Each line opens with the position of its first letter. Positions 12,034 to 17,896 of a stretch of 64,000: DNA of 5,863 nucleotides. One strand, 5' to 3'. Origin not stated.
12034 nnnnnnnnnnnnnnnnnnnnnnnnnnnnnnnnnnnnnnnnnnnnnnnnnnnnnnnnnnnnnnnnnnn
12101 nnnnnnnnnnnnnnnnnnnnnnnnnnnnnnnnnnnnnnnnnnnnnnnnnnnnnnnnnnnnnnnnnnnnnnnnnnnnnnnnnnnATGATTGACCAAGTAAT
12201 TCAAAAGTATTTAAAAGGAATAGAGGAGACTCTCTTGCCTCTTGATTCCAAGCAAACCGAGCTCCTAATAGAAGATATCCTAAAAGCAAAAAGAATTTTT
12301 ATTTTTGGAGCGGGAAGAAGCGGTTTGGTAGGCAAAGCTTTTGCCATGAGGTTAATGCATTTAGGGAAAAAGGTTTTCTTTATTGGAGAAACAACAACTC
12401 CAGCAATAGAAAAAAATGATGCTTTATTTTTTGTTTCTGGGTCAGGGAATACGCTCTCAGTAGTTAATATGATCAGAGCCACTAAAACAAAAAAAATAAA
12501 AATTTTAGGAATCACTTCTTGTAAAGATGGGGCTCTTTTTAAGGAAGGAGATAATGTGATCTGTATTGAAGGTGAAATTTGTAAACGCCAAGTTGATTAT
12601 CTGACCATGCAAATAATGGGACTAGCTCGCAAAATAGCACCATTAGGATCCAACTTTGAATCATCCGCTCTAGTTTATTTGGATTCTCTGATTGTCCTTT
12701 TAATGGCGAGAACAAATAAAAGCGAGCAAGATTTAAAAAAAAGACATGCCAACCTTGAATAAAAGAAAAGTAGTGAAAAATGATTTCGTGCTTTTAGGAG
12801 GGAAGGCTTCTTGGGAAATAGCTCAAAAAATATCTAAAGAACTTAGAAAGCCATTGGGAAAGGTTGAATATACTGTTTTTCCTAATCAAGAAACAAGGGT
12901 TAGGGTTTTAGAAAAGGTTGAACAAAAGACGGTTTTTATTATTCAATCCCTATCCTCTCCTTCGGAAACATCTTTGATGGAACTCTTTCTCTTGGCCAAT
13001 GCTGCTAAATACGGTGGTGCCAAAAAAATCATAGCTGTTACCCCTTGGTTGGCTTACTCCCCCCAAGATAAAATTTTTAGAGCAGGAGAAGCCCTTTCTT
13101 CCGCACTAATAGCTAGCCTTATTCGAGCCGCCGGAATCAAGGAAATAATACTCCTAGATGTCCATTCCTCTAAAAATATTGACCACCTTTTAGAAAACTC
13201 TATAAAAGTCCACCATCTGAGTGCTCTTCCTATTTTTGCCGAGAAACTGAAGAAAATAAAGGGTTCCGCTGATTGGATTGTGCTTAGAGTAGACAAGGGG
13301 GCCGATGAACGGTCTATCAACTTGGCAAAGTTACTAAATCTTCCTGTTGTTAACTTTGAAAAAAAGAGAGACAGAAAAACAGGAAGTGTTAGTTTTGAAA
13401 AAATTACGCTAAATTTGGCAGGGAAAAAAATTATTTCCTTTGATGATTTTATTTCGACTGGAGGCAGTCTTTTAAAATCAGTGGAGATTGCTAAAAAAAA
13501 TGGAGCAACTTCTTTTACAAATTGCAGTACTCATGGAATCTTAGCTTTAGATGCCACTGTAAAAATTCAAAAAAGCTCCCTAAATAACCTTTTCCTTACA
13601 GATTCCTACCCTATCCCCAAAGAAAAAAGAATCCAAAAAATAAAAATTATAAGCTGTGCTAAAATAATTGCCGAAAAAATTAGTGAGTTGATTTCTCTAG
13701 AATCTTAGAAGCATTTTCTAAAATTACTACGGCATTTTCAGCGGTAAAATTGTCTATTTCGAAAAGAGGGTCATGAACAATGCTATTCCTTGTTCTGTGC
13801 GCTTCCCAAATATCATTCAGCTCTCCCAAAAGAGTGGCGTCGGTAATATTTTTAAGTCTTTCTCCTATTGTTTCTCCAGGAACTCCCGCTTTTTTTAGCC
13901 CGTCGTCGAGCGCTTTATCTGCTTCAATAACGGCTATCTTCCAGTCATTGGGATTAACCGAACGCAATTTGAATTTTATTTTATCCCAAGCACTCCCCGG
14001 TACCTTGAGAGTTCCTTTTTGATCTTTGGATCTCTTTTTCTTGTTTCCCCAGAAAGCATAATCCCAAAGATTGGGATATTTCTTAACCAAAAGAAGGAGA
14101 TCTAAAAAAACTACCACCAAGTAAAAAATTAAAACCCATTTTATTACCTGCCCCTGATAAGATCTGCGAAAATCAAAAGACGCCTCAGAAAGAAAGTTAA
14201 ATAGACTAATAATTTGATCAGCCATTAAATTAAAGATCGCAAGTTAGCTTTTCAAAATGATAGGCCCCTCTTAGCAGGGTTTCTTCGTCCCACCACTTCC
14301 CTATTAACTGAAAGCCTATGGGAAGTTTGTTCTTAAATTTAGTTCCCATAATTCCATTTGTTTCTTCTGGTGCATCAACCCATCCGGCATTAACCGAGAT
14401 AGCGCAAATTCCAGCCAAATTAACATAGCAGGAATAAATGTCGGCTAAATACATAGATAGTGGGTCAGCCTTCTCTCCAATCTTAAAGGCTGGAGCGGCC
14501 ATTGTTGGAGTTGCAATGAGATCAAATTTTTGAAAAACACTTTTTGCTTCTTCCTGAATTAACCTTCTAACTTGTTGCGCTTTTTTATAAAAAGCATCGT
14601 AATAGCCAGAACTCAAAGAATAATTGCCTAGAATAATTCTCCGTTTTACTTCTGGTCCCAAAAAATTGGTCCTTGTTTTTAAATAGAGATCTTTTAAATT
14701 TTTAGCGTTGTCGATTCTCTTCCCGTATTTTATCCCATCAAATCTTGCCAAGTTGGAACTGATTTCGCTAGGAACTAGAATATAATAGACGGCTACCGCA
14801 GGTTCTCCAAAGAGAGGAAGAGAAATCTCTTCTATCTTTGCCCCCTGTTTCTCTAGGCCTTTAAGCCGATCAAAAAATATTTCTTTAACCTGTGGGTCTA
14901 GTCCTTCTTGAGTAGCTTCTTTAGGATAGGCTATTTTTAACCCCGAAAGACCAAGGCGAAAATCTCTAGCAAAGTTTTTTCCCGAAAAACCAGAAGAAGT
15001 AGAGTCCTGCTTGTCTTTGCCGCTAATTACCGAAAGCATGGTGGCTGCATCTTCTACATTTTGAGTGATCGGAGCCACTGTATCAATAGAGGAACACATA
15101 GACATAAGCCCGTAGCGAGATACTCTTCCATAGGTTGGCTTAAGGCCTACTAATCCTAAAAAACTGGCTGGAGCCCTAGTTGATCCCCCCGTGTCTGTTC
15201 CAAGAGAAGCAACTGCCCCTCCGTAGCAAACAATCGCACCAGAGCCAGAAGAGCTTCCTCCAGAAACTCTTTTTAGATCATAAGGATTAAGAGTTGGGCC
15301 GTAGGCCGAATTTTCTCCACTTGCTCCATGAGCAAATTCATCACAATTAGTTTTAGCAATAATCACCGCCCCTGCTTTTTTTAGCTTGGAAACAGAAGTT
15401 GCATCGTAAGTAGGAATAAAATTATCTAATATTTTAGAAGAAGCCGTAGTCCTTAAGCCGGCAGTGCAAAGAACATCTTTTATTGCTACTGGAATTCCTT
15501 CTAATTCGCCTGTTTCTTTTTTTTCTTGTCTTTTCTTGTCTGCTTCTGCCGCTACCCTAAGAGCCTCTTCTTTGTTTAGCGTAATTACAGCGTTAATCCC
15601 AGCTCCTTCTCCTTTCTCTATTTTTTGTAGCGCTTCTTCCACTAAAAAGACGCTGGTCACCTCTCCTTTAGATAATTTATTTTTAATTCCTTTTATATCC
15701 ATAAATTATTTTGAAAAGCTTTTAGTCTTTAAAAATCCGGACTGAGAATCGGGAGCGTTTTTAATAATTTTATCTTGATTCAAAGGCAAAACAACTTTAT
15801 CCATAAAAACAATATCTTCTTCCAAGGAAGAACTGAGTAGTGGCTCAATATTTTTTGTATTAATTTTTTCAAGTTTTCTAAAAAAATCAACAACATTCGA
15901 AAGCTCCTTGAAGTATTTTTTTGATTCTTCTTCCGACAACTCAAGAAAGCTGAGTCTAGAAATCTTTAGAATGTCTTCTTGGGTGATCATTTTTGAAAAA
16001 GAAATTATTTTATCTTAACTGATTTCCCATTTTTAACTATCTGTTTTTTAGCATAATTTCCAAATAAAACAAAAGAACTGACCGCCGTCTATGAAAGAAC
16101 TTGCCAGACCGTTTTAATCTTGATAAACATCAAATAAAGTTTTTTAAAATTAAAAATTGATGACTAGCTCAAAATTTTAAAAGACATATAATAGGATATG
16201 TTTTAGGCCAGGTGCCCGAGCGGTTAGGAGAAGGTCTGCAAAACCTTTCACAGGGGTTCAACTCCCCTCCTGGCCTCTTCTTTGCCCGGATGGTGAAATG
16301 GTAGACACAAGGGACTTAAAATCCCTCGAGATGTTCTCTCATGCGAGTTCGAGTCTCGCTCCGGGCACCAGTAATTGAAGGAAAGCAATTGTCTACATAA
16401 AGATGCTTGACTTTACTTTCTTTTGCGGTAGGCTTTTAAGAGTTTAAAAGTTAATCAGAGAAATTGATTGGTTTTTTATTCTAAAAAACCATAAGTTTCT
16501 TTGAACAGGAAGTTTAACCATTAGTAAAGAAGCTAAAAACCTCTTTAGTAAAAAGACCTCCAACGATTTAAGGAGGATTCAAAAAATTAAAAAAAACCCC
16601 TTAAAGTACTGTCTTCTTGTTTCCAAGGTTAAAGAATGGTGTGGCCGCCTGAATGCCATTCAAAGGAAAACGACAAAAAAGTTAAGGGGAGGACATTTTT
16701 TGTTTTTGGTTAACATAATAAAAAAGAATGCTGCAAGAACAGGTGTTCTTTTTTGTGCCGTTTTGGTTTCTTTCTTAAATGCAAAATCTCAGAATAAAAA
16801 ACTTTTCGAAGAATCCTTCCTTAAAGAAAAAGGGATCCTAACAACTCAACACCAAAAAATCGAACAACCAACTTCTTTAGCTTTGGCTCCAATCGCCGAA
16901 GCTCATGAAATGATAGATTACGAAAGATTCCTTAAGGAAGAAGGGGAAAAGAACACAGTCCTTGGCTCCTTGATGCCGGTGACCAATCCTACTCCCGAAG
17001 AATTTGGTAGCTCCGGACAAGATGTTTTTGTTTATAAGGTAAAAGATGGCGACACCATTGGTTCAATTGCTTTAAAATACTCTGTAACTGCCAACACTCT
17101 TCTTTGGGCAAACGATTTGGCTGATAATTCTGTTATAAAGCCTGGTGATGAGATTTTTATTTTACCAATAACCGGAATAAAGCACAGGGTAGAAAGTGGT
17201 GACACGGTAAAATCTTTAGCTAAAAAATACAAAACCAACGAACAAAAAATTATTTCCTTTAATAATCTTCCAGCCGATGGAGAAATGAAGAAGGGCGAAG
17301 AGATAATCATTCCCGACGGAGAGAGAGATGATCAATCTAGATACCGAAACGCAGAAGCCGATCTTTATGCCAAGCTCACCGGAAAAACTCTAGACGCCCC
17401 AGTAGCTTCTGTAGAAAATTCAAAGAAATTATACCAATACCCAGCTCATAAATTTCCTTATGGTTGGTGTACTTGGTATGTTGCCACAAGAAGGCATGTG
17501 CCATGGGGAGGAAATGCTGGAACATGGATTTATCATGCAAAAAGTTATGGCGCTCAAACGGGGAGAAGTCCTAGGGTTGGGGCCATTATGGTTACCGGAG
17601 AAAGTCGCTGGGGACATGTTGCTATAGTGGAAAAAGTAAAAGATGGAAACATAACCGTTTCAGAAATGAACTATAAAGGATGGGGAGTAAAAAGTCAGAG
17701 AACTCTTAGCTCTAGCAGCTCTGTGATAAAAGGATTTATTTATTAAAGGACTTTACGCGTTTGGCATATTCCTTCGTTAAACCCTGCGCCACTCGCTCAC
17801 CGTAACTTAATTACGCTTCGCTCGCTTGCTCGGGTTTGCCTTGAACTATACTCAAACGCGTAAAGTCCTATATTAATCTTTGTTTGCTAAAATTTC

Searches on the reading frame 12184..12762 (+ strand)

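Call 16: search_protein_families(library=pfam, proteins=[window:12184-12762:+], max_evalue=0.0001)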
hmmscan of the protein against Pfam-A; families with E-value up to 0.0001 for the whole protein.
window:12184-12762:+ (192 aa): 2 families
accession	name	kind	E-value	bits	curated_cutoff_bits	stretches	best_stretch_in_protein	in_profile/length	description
PF01380.27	SIS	-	4.3e-19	69.1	25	1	32-130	2-106/131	SIS domain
PF13580.11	SIS_2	-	3.7e-08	33.9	27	0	74-112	100-138/138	SIS domain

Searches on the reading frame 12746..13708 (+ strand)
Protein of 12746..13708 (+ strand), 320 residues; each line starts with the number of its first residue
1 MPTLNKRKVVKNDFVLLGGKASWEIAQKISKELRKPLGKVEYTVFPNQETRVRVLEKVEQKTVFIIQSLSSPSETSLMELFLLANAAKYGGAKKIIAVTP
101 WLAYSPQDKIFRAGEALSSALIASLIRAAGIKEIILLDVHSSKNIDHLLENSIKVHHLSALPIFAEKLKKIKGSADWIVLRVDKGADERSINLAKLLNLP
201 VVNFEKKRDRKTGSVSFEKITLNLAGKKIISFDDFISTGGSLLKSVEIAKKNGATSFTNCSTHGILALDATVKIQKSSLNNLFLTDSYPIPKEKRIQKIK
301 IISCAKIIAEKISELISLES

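Call 16: search_protein_families(library=pfam, proteins=[window:12746-13708:+], max_evalue=0.0001)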
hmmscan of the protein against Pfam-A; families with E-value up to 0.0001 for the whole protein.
window:12746-13708:+ (320 aa): 3 families
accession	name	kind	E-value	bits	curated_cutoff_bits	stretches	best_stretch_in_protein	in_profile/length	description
PF13793.12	Pribosyltran_N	-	6.1e-30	103.9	25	1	15-130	2-117/117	N-terminal domain of ribose phosphate pyrophosphokinase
PF14572.12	Pribosyl_synth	-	3.6e-11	43.8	27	1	223-318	80-176/184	Phosphoribosyl synthetase-associated domain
PF00156.33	Pribosyltran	-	2.9e-06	27.1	26.3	1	178-256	32-117/158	Phosphoribosyl transferase domain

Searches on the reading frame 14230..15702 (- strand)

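Call 8: search_protein_families(library=pfam, proteins=[window:14230-15702:-], max_evalue=0.001)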
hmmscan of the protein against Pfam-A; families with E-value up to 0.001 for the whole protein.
window:14230-15702:- (490 aa): 1 family
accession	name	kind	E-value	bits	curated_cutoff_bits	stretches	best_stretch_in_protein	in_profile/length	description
PF01425.27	Amidase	-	1.9e-139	466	27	1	20-477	2-445/445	Amidase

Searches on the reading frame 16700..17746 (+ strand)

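Call 8: search_protein_families(library=pfam, proteins=[window:16700-17746:+], max_evalue=0.001)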
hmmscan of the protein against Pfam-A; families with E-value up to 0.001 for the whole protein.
window:16700-17746:+ (348 aa): 4 families
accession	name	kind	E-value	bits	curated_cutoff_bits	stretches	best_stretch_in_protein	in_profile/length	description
PF01476.26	LysM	-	7e-21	74.4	20.9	2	112-154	1-42/43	LysM domain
PF05257.22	CHAP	-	4.8e-18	65.9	26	1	252-324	4-81/81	CHAP domain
PF23473.1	LysM3_LYK4_5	-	5.5e-09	36.4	29.3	1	111-146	4-38/48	LYK4/5 LysM3 domain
PF23446.1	LysM1_NFP_LYK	-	0.00061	21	36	0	169-205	17-54/60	NFP/LYK LysM1 domain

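Call 86: search_protein_families(library=ncbifam, proteins=[window:16700-17746:+], max_evalue=0.001)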
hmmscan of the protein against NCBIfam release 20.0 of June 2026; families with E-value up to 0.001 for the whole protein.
window:16700-17746:+ (348 aa): 16 families
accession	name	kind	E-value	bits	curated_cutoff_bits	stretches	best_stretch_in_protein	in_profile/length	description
NF046104.1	PptglHdxlasePcsB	equivalog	1.1e-18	67.6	450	1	229-334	275-384/400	peptidoglycan hydrolase PcsB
NF050804.1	CellDivDipMCaul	equivalog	7.6e-15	54.7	900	1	111-211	310-410/634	cell division endopeptidase DipM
NF047755.1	LIC_10271_M23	exception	2.1e-10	40.7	180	1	161-235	26-99/207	LIC_10271 family cell wall hydrolase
NF008050.0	PRK10783.1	equivalog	4e-10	38.6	508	1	102-152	395-445/457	murein transglycosylase D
NF006360.0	PRK08581.1-2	equivalog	4e-09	35.4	605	1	252-339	598-698/709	amidase domain-containing protein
NF006359.0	PRK08581.1-1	equivalog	1.6e-08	33.7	798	1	251-340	507-609/619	amidase domain-containing protein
TIGR02907.1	spore_VI_D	equivalog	2.8e-08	33.7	169.85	1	65-146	261-336/344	stage VI sporulation protein D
TIGR02899.1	spore_safA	subfamily_domain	5.1e-08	32.7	67.85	1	114-154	1-42/44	SafA/ExsA family spore coat assembly protein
NF006362.0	PRK08581.1-4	equivalog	1.5e-07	30.8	620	1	247-346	424-537/541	amidase domain-containing protein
NF052398.1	Agg_Promo_Fact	equivalog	2e-07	31.4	170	0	107-154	27-73/202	aggregation-promoting factor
NF010723.1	PRK14125.1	equivalog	7.7e-07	29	60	0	161-205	34-85/87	cell division suppressor protein YneA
NF010495.0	PRK13914.1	equivalog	8.6e-07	28.3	647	0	161-204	201-243/481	invasion associated endopeptidase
NF047657.1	CellWlHdaseLepto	equivalog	4e-06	26.5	400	0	163-249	30-110/221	hypothetical protein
NF052572.1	PtdglycHdlsScrM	equivalog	0.00015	20.9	400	1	267-327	81-149/373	peptidoglycan hydrolase ScrM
NF041208.1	celldiv_DipM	equivalog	0.0002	20.7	740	0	97-152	174-225/419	cell division endopeptidase DipM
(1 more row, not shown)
